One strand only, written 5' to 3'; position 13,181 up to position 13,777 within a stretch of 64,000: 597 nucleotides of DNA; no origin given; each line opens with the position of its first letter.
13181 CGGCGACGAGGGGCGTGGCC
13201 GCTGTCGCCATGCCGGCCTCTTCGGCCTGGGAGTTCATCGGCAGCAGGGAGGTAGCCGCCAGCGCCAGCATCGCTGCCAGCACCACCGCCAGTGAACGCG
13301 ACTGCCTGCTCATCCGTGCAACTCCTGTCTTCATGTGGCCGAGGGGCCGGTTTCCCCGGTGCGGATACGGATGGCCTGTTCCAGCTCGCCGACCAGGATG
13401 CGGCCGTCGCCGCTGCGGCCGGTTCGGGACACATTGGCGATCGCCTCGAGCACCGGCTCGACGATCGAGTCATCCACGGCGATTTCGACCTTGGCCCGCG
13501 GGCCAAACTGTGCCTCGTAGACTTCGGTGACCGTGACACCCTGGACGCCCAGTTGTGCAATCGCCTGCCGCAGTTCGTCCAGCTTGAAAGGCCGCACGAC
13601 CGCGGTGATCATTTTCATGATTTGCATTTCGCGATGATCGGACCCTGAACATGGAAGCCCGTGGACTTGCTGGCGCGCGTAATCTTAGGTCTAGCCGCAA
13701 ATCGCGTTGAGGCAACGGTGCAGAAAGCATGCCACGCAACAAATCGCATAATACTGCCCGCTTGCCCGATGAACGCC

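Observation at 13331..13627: amtB-coupled PII protein with the whole T-loop deleted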

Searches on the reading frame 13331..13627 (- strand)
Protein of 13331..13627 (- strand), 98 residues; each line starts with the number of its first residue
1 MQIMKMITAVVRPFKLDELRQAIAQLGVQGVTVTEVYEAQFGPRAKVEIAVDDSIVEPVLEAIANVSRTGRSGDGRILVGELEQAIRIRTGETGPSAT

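Call 3: search_protein_families(library=pfam, proteins=[window:13331-13627:-], max_evalue=0.01)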
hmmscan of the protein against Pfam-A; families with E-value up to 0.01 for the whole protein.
window:13331-13627:- (98 aa): 1 family
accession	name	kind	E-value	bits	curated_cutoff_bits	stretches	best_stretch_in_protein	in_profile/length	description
PF00543.27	P-II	-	2.8e-18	66.6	25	1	4-92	1-102/102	Nitrogen regulatory protein P-II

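Call 4: search_protein_families(library=ncbifam, proteins=[window:13331-13627:-], max_evalue=0.01)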
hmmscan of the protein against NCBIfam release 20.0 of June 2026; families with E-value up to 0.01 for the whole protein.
window:13331-13627:- (98 aa): 2 families
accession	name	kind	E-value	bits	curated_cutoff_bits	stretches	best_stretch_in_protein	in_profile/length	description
NF007946.0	PRK10665.1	equivalog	6e-25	88.2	181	2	37-96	51-110/112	P-II family nitrogen regulator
NF008111.0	PRK10858.1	equivalog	3.3e-22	79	202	2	37-94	51-108/112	nitrogen regulatory protein P-II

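Call 5: search_solved_structures(query=window:13331-13627:-, show_alignments=3)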
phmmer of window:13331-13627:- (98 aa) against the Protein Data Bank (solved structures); distinct sequences matched with E-value up to 0.001: 41.
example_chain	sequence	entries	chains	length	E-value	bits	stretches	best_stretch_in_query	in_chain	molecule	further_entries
1hwu_A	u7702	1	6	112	1.1e-28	102.8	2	37-97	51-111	PII PROTEIN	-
5ovo_B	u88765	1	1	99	6.4e-26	94.1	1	4-97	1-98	Nitrogen regulatory protein P-II 1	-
3mhy_A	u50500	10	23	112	4.4e-25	91.4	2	36-97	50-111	PII-like protein Pz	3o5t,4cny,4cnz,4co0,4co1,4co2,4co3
2gnk_A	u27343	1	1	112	5e-22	81.7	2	37-96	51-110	PROTEIN (NITROGEN REGULATORY PROTEIN)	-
1gnk_A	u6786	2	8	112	5.1e-22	81.6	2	36-96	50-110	PROTEIN (GLNK) | Nitrogen regulatory protein P-II 2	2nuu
2ns1_B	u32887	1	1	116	8.3e-22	81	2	37-96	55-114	Nitrogen regulatory protein P-II 2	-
3lf0_A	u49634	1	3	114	2.1e-21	79.7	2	36-97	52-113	Nitrogen regulatory protein P-II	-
3bzq_A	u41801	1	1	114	2.3e-21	79.5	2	36-97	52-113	Nitrogen regulatory protein P-II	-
2eg1_A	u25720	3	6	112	2.7e-21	79.3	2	37-97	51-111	Nitrogen regulatory protein P-II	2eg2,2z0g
1pil_A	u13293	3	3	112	4.5e-21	78.6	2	37-96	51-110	SIGNAL TRANSDUCING PROTEIN P2 | PII | Nitrogen regulatory protein P-II 1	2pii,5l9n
2gw8_A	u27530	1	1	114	5.7e-21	78.3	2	36-97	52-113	PII signal transduction protein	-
6yc6_A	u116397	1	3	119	1.7e-20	76.7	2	36-97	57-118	PII protein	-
6yc7_A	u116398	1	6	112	1.9e-20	76.6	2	36-97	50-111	PII protein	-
2xbp_A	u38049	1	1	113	1.7e-19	73.6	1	4-95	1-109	NITROGEN REGULATORY PROTEIN P-II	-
4aff_A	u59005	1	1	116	1.9e-19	73.4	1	4-95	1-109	NITROGEN REGULATORY PROTEIN P-II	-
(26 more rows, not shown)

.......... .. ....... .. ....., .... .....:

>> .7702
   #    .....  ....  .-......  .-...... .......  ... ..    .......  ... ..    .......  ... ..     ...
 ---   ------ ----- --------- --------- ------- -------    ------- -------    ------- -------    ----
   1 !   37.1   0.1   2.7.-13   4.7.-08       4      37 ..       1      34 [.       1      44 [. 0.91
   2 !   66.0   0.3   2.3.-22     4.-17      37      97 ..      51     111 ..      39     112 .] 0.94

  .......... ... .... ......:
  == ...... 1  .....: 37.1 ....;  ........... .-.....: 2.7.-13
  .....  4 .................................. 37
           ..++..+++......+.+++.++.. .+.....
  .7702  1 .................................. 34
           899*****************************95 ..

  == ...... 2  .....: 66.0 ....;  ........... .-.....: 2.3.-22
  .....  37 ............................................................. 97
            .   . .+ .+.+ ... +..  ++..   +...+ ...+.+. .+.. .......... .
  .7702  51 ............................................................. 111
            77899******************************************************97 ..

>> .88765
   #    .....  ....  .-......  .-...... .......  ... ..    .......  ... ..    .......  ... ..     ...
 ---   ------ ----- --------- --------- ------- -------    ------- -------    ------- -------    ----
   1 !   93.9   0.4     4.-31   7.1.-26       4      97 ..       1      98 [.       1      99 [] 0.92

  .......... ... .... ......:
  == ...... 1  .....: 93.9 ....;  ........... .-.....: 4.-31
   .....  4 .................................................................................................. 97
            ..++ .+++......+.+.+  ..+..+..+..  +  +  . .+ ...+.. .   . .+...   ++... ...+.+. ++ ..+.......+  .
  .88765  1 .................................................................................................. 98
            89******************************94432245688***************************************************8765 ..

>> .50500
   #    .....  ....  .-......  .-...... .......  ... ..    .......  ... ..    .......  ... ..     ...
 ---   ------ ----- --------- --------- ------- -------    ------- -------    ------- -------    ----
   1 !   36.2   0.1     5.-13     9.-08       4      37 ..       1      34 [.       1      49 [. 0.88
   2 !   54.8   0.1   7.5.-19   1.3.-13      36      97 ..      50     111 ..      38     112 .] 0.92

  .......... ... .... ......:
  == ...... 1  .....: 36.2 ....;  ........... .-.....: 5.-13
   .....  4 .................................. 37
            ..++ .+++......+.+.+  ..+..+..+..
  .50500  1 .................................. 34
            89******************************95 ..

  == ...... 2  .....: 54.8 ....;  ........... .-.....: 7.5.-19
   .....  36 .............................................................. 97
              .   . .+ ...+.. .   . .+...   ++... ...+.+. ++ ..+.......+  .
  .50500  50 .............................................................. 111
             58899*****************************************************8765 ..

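Call 6: find_homologous_proteins(query=window:13331-13627:-, max_evalue=0.00001)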
Query window:13331-13627:- (98 aa): 2413 proteins with E <= 0.00001 among 2427 candidates; the best 120 are listed.
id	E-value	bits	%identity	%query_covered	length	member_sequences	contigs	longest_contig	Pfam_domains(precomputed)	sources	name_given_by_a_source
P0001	1.1e-52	194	99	100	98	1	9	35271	PF00543.28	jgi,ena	jgi:nitrogen regulatory protein P-II 2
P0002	1.5e-52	194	98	100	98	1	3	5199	PF00543.28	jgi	jgi:nitrogen regulatory protein P-II 2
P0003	1.3e-50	187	96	100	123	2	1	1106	PF00543.28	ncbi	-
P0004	6.0e-50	185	92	100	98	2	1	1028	PF00543.28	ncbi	-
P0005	6.4e-50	185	94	100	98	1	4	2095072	PF00543.28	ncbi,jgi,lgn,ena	jgi:nitrogen regulatory protein P-II 2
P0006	7.2e-50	185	94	100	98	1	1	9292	PF00543.28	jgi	jgi:nitrogen regulatory protein P-II 2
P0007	1.0e-49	184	95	100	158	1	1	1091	PF00543.28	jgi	jgi:nitrogen regulatory protein P-II 2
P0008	1.8e-49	184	95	99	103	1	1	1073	PF00543.28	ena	-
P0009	3.0e-49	183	92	100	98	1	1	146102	PF00543.28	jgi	jgi:nitrogen regulatory protein P-II 2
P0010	3.2e-49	183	93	100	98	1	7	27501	PF00543.28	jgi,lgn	jgi:nitrogen regulatory protein P-II 2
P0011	3.7e-49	183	93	100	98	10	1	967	PF00543.28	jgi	jgi:nitrogen regulatory protein P-II 2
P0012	4.4e-49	182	92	100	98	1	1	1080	PF00543.28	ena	-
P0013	5.9e-49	182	92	100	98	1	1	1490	PF00543.28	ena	-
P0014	1.1e-48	181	92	100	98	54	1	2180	PF00543.28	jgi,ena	jgi:nitrogen regulatory protein P-II 2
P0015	1.3e-48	181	93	100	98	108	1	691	PF00543.28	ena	-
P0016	1.7e-48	181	93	98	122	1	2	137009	PF00543.28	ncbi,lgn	-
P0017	1.7e-48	181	93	100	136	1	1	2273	PF00543.28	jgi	jgi:nitrogen regulatory protein P-II 2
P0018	1.8e-48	180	91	100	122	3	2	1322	PF00543.28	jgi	-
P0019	2.1e-48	180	91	100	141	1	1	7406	PF00543.28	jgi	jgi:nitrogen regulatory protein P-II 2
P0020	2.2e-48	180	91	100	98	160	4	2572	PF00543.28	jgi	jgi:nitrogen regulatory protein P-II 2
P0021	3.2e-48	180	91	100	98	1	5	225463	PF00543.28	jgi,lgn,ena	jgi:nitrogen regulatory protein P-II 2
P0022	3.4e-48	180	91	100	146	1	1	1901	PF00543.28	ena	-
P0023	3.4e-48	180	92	100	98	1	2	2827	PF00543.28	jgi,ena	jgi:nitrogen regulatory protein P-II 2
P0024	4.5e-48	179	91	100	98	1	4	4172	PF00543.28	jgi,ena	jgi:nitrogen regulatory protein P-II 2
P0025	6.1e-48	179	92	100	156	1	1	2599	PF00543.28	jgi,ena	-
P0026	6.2e-48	179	91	100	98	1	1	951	PF00543.28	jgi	jgi:nitrogen regulatory protein P-II 2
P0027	6.9e-48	179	93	97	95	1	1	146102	PF00543.28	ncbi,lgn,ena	-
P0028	8.5e-48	178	89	100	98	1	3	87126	PF00543.28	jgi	jgi:nitrogen regulatory protein PII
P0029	8.7e-48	178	90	100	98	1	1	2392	PF00543.28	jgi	jgi:nitrogen regulatory protein P-II 2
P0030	1.3e-47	178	90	100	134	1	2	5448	PF00543.28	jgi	jgi:nitrogen regulatory protein P-II 2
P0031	1.4e-47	178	90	100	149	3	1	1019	PF00543.28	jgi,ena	-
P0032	1.4e-47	178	90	100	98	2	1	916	PF00543.28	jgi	-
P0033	1.8e-47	177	90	100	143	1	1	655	PF00543.28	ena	-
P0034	1.9e-47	177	90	100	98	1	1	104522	PF00543.28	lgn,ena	-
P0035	2.1e-47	177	89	100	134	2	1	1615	PF00543.28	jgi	-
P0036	2.9e-47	177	92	100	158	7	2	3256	PF00543.28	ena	-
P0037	3.5e-47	176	89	100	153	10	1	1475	PF00543.28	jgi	jgi:nitrogen regulatory protein P-II 2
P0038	4.6e-47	176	93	97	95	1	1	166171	PF00543.28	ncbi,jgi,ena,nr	ncbi:MAG TPA: P-II family nitrogen regulator [Steroidobacteraceae bacterium]|jgi:nitrogen regulatory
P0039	4.6e-47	176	93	97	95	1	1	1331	PF00543.28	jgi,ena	-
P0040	5.2e-47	176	89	100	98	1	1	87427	PF00543.28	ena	-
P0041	6.6e-47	175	89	100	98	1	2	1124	PF00543.28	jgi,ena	-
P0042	7.2e-47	175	89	100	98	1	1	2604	PF00543.28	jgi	jgi:nitrogen regulatory protein P-II 2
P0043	7.6e-47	175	87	100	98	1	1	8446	PF00543.28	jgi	jgi:nitrogen regulatory protein P-II 2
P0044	7.7e-47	175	89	100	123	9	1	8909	PF00543.28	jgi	jgi:nitrogen regulatory protein P-II 2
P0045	8.0e-47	175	90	100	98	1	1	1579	PF00543.28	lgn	-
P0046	8.7e-47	175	88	100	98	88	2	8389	PF00543.28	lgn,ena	-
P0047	8.7e-47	175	89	100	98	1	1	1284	PF00543.28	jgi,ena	jgi:nitrogen regulatory protein P-II 2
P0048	8.9e-47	175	92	97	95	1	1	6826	PF00543.28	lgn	-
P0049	9.1e-47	175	89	99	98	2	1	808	PF00543.28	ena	-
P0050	1.1e-46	175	91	97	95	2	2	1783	PF00543.28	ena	-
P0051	1.1e-46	175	89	100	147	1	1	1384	PF00543.28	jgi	jgi:nitrogen regulatory protein P-II 2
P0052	1.1e-46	175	88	100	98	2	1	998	PF00543.28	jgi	jgi:nitrogen regulatory protein P-II 2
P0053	1.4e-46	174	89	100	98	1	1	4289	PF00543.28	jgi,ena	-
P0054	1.4e-46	174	89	100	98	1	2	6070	PF00543.28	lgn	-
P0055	1.4e-46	174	93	97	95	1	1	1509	PF00543.28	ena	-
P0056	1.4e-46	174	88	100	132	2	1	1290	PF00543.28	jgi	jgi:nitrogen regulatory protein P-II 2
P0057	1.6e-46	174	90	100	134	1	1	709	PF00543.28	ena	-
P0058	1.6e-46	174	88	100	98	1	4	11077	PF00543.28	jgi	jgi:nitrogen regulatory protein P-II 2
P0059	1.6e-46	174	88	100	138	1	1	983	PF00543.28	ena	-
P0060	1.8e-46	174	88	100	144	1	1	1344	PF00543.28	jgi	jgi:nitrogen regulatory protein P-II 2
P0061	2.3e-46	174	86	100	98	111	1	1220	PF00543.28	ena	-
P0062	2.4e-46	174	88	100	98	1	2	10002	PF00543.28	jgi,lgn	jgi:nitrogen regulatory protein P-II 2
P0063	2.4e-46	174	87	100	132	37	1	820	PF00543.28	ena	-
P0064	3.8e-46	173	88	100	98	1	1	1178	PF00543.28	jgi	-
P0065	3.9e-46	173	88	100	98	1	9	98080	PF00543.28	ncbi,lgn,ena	-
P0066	4.0e-46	173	87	100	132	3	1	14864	PF00543.28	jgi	jgi:nitrogen regulatory protein P-II 2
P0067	4.2e-46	173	88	100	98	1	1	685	PF00543.28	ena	-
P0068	4.8e-46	173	88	100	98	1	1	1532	PF00543.28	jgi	jgi:nitrogen regulatory protein P-II 2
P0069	5.1e-46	173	87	100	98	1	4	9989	PF00543.28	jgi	jgi:nitrogen regulatory protein P-II 2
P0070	5.1e-46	173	88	100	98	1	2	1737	PF00543.28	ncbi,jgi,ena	jgi:nitrogen regulatory protein P-II 2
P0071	5.3e-46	173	87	100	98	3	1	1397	PF00543.28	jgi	jgi:nitrogen regulatory protein P-II 2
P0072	5.3e-46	173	92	97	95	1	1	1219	PF00543.28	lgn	-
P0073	5.4e-46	173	88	100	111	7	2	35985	PF00543.28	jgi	jgi:nitrogen regulatory protein P-II 2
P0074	5.8e-46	172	88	100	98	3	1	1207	PF00543.28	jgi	jgi:nitrogen regulatory protein P-II 2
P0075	5.8e-46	172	92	97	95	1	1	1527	PF00543.28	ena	-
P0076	6.7e-46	172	87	100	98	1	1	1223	PF00543.28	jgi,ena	jgi:nitrogen regulatory protein P-II 2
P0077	6.7e-46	172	86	100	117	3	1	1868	PF00543.28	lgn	-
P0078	7.0e-46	172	89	97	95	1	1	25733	PF00543.28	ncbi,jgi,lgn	jgi:nitrogen regulatory protein P-II 2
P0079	7.1e-46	172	86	100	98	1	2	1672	PF00543.28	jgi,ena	jgi:nitrogen regulatory protein P-II 2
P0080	7.3e-46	172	88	100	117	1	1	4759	PF00543.28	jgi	jgi:nitrogen regulatory protein P-II 2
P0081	7.4e-46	172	87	100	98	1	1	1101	PF00543.28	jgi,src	-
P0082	7.7e-46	172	91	97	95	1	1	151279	PF00543.28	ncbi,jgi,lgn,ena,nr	ncbi:MAG TPA: P-II family nitrogen regulator [Steroidobacteraceae bacterium]|nr:P-II family nitrogen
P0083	7.7e-46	172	88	100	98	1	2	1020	PF00543.28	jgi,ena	jgi:nitrogen regulatory protein P-II 2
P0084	7.8e-46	172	87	100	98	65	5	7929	PF00543.28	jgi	jgi:nitrogen regulatory protein P-II 2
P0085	8.4e-46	172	87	100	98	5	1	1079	PF00543.28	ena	-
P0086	8.5e-46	172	87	100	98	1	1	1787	PF00543.28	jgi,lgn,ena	-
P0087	9.6e-46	172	88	100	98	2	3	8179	PF00543.28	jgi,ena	jgi:nitrogen regulatory protein P-II 2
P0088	9.8e-46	172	86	100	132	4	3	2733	PF00543.28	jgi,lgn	-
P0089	1.0e-45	172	89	100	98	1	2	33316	PF00543.28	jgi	jgi:nitrogen regulatory protein P-II 2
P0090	1.0e-45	172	87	100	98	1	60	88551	PF00543.28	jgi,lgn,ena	jgi:nitrogen regulatory protein P-II 2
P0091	1.1e-45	172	87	100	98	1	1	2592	PF00543.28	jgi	-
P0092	1.2e-45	172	86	100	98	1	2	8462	PF00543.28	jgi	jgi:nitrogen regulatory protein P-II 2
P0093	1.2e-45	171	86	100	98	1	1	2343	PF00543.28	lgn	-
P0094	1.2e-45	171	85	100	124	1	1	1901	PF00543.28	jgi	jgi:nitrogen regulatory protein P-II 2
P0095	1.3e-45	171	88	100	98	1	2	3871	PF00543.28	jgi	jgi:nitrogen regulatory protein P-II 2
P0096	1.3e-45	171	92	95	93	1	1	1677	PF00543.28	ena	-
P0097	1.4e-45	171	88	100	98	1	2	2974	PF00543.28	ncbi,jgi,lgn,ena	jgi:nitrogen regulatory protein P-II 2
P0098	1.4e-45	171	85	100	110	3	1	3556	PF00543.28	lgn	-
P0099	1.6e-45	171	90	96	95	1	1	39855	PF00543.28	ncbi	ncbi:MAG TPA: P-II family nitrogen regulator [Steroidobacteraceae bacterium]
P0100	1.8e-45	171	88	100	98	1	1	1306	PF00543.28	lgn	-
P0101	1.8e-45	171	87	100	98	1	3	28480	PF00543.28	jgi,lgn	jgi:nitrogen regulatory protein P-II 2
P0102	1.8e-45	171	88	100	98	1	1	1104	PF00543.28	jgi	-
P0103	1.9e-45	171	86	100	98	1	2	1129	PF00543.28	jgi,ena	jgi:nitrogen regulatory protein P-II 2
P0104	1.9e-45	171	85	100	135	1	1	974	PF00543.28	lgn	-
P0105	1.9e-45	171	91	97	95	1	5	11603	PF00543.28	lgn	-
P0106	1.9e-45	171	88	100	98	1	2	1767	PF00543.28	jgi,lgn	jgi:nitrogen regulatory protein P-II 2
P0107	2.0e-45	171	86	100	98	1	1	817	PF00543.28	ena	-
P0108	2.1e-45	171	86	100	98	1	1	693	PF00543.28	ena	-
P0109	2.2e-45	171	88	100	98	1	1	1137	PF00543.28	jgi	-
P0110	2.5e-45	170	87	100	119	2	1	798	PF00543.28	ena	-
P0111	2.5e-45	170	88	100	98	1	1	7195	PF00543.28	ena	-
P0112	2.7e-45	170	86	100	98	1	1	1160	PF00543.28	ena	-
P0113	2.7e-45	170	87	100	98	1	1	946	PF00543.28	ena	-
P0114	2.9e-45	170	86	100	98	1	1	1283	PF00543.28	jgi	-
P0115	3.0e-45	170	86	100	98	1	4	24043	PF00543.28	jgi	jgi:nitrogen regulatory protein P-II 2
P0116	3.1e-45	170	85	100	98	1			PF00543.28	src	-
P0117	3.2e-45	170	86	100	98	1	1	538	PF00543.28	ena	-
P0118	3.2e-45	170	87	100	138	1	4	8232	PF00543.28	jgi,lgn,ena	-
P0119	3.3e-45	170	87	100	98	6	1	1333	PF00543.28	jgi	-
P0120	3.7e-45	170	86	100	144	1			PF00543.28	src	-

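Call 13: find_related_loci(query=window:13331-13627:-, collection=genome_contigs, flank=6000)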
Query window:13331-13627:- (98 aa) in genome_contigs; peptide patterns used: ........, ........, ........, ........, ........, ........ (x = any residue, [..] = any of these).
599 stretches matched a pattern (row limit reached: there are more); 100 encode a relative of the query (tblastn E <= 1e-3); the best 80 are kept; 80 distinct loci.
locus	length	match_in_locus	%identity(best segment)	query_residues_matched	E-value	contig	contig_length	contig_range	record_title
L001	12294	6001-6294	100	1-98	3e-60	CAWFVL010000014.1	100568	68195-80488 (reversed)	MAG: uncultured Gammaproteobacteria bacterium isolate MFD09671.bin.4.222 genome assembly, contig: contig_50561, whole ge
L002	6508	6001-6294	94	1-98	8e-57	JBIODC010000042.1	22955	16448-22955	MAG: Steroidobacterales bacterium isolate GcC5-11 k141_2328787_length_22955_cov_37.6368, whole genome shotgun sequence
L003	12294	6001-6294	94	1-98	9e-57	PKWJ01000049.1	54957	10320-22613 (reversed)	MAG: Gammaproteobacteria bacterium isolate palsa_1209 73.20120500_P31.10_contig_1156, whole genome shotgun sequence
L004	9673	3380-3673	93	1-98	1e-56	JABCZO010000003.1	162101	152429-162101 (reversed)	MAG: Gammaproteobacteria bacterium isolate Inc-BW-C-12-M_MAG77 Ga0210394_10000161, whole genome shotgun sequence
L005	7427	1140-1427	93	3-98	2e-55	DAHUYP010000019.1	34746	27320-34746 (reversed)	MAG TPA_asm: Gammaproteobacteria bacterium isolate clean1670 k141_1105514, whole genome shotgun sequence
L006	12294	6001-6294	91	1-98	4e-55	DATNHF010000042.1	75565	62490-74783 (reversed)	MAG TPA_asm: Steroidobacteraceae bacterium isolate SMAG_U11340 k141_670014, whole genome shotgun sequence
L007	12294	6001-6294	92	1-98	7e-55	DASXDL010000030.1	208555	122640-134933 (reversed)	MAG TPA_asm: Steroidobacteraceae bacterium isolate SMAG_U5085 k141_2609707, whole genome shotgun sequence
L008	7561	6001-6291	89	1-97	1e-54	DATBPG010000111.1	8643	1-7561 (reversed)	MAG TPA_asm: Steroidobacteraceae bacterium isolate SMAG_U4071 k141_1290689, whole genome shotgun sequence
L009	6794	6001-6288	92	1-96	4e-54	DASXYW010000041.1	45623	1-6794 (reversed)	MAG TPA_asm: Steroidobacteraceae bacterium isolate SMAG_U4835 k141_4527668, whole genome shotgun sequence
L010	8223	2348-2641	89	1-98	1e-53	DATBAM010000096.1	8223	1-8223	MAG TPA_asm: Steroidobacteraceae bacterium isolate SMAG_U5732 k141_303054, whole genome shotgun sequence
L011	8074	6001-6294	87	1-98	3e-53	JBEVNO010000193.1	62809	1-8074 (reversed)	MAG: Steroidobacteraceae bacterium isolate T4R4UO.38.metabat2 T4R4UO.38.metabat2_k133_5298784, whole genome shotgun sequ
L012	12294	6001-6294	88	1-98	3e-53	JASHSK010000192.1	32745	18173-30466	MAG: Gammaproteobacteria bacterium isolate JOPF125 JOPF_AWAY_contig_602241, whole genome shotgun sequence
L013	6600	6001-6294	88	1-98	1e-52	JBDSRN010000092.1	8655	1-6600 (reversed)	MAG: Steroidobacteraceae bacterium isolate cluster1_bin.511 k127_205322, whole genome shotgun sequence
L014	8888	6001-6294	86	1-98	2e-52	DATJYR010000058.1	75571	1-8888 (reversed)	MAG TPA_asm: Steroidobacteraceae bacterium isolate SMAG_U15157 k141_918768, whole genome shotgun sequence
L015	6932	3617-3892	89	1-92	6e-52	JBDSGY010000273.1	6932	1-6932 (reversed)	MAG: Steroidobacteraceae bacterium isolate cluster1_bin.263 k127_9570940, whole genome shotgun sequence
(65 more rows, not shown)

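Call 14: search_protein_representatives(protein=window:13331-13627:-)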
Query: 98 residues. Proteins with E-value up to 0.001 (for the whole library): 6843; up to 1e-10: 1238; up to 1e-30: 7. The best 150 are listed.
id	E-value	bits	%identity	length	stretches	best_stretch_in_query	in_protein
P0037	1.1e-47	176.3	89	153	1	1-98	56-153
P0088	3.1e-46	171.7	86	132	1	1-98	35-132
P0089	3.2e-46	171.6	89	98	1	1-98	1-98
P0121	2.3e-42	159.4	84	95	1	4-97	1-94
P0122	3.6e-38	146.0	94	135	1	1-79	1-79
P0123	2.7e-37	143.2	87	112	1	17-98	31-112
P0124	6.7e-35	135.6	87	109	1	21-98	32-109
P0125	6.5e-30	119.6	82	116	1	24-98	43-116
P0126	7.7e-30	119.4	52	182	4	37-97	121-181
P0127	3.0e-29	117.5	65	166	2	37-97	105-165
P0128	2.7e-28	114.5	65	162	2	36-97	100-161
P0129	2.9e-28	114.4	68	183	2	37-93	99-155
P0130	3.4e-27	111.0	90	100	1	1-63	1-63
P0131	4.1e-27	110.7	60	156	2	36-95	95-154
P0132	5.1e-27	110.4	62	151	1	4-97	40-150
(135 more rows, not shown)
